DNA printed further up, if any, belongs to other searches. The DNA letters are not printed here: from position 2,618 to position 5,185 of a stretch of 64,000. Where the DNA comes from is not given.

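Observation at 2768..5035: Helical-repeat protein ending in a caspase-like His/Cys domain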

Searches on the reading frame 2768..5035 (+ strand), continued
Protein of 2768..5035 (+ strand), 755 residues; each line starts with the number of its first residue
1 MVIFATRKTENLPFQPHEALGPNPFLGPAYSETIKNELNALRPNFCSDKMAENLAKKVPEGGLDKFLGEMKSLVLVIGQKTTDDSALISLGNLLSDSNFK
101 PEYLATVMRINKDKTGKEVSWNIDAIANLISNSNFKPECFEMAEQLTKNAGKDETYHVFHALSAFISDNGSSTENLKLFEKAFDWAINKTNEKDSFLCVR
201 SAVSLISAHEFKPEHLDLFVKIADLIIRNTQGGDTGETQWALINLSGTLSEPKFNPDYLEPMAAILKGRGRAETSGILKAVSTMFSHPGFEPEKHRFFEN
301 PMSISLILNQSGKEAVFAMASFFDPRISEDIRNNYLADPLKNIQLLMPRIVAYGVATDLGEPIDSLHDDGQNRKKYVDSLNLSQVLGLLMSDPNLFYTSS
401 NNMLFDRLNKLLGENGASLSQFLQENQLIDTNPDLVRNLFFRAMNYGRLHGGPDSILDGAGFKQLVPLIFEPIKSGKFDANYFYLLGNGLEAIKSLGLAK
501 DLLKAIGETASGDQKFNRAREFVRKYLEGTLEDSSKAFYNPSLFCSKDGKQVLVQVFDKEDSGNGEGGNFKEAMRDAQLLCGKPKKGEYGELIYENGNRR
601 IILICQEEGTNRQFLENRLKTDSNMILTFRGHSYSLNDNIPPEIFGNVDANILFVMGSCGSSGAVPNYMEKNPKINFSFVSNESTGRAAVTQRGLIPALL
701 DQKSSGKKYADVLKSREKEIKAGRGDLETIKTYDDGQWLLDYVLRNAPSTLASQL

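Call 41: fold_search(model_id=the predicted structure, library=pdb)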
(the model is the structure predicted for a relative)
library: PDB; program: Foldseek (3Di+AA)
matches with E <= 10: 436; with E <= 0.001: 0
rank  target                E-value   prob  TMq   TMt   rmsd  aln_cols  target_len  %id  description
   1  8oul_B                8.6e-02  0.95  0.14  0.42  12.3       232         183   12  Arf GTPase from the asgard Hodarchaea : HodArfR1 bound to GDP (released 2024-05-01)
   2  8oul_A                9.0e-02  0.96  0.14  0.43  11.8       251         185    9  Arf GTPase from the asgard Hodarchaea : HodArfR1 bound to GDP (released 2024-05-01)
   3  8oul_C                9.8e-02  0.89  0.13  0.38  12.0       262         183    9  Arf GTPase from the asgard Hodarchaea : HodArfR1 bound to GDP (released 2024-05-01)
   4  5ua0_B                1.1e-01  0.98  0.12  0.27   6.8       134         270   16  Dimeric crystal structure of HTPA reductase from arabidopsis thaliana (released 2017-12-13)
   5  5ua0_C                1.2e-01  0.95  0.10  0.24   7.0       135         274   15  Dimeric crystal structure of HTPA reductase from arabidopsis thaliana (released 2017-12-13)
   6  8e0h_B                2.3e-01  0.92  0.12  0.38   7.0       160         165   12  Crystal structure of human Sar1aD104/D140A double mutant (released 2022-11-30)
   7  5ua0_A                3.3e-01  0.87  0.11  0.25   6.9       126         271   16  Dimeric crystal structure of HTPA reductase from arabidopsis thaliana (released 2017-12-13)
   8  7ocy_A                3.6e-01  0.05  0.07  0.09  30.5       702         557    9  Enterococcus faecalis EfrCD in complex with a nanobody (released 2022-05-18)
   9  7y4i_B                4.2e-01  0.25  0.19  0.18  20.2       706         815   10  Crystal structure of SPINDLY in complex with GDP (released 2022-12-07)
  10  5cce                  4.4e-01  0.97  0.08  0.24   3.7        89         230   11  Joint X-ray/neutron structure of wild type MTAN complexed with SRH and adenine (released 2016-11-16)
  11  2i4t_C                4.7e-01  0.94  0.08  0.24   8.4        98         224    9  Crystal structure of Purine Nucleoside Phosphorylase from Trichomonas vaginalis with Imm-A (released 2007-06-05)
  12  9a4o_A                4.7e-01  0.41  0.12  0.12  19.2       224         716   11  Integrative model of IF2-TAGH by crosslinking MS and deep learning (released 2024-09-18)
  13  5otb_A                4.7e-01  0.07  0.09  0.10  27.2       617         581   12  Structure of caprine serum albumin in P1 space group (released 2017-11-08)
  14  2isc_F                5.1e-01  0.92  0.09  0.24   8.4       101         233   11  Crystal structure of Purine Nucleoside Phosphorylase from Trichomonas vaginalis with DADMe-Imm-A (released 2007-06-05)
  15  9ctf                  5.1e-01  0.05  0.09  0.07  32.2       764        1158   12  SapNP Reconstituted Human ABCB1 bound to Taxol in presence of ATP (released 2025-01-22)
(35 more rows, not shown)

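Call 47: search_protein_families(library=ncbifam, proteins=[P0001, P0002], max_evalue=0.1)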
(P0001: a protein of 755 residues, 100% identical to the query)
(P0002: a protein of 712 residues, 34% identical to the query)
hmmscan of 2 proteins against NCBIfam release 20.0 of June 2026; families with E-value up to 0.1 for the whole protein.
P0001 (755 aa): 0 families

P0002 (712 aa): 0 families

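Call 59: find_encoding_contigs(protein=P0001, flank=1000, max_places=2)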
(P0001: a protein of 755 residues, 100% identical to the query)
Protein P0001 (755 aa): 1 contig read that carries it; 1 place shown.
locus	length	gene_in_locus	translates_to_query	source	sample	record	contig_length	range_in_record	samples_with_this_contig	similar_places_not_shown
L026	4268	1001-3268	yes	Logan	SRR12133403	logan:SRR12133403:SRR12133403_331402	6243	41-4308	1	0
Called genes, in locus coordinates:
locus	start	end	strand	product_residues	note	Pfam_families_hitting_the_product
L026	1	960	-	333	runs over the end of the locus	?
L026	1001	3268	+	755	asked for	-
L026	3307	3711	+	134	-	PF00583:Acetyltransf_1, PF13673:Acetyltransf_10, PF13508:Acetyltransf_7, PF08445:FR47 (weak)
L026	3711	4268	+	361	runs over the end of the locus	PF13191:AAA_16, PF13401:AAA_22, PF00004:AAA, PF22703:Cdc6_lid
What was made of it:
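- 2768..5035 (+): Whole gene, 755 aa. It is a member of an uncharacterised family found mainly in DPANN archaea. The same product is called on an independent contig (call 59).
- Checked: The same 755-aa product is called on an independent Logan contig (call 59).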

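Call 67: search_protein_families(library=pfam, proteins=[P0002], max_evalue=0.01)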
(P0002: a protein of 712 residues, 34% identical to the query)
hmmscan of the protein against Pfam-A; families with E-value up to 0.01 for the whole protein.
P0002 (712 aa): 1 family
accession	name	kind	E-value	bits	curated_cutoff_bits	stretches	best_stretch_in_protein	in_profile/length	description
PF06109.18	HlyE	-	0.00029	20.7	25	1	45-101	13-69/333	Haemolysin E (HlyE)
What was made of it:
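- Closest known: STI1/XPC-binding-type short helical repeats. Different: The matches are sums of fragments of about 20 aa, and no single stretch passes the threshold (call 67).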
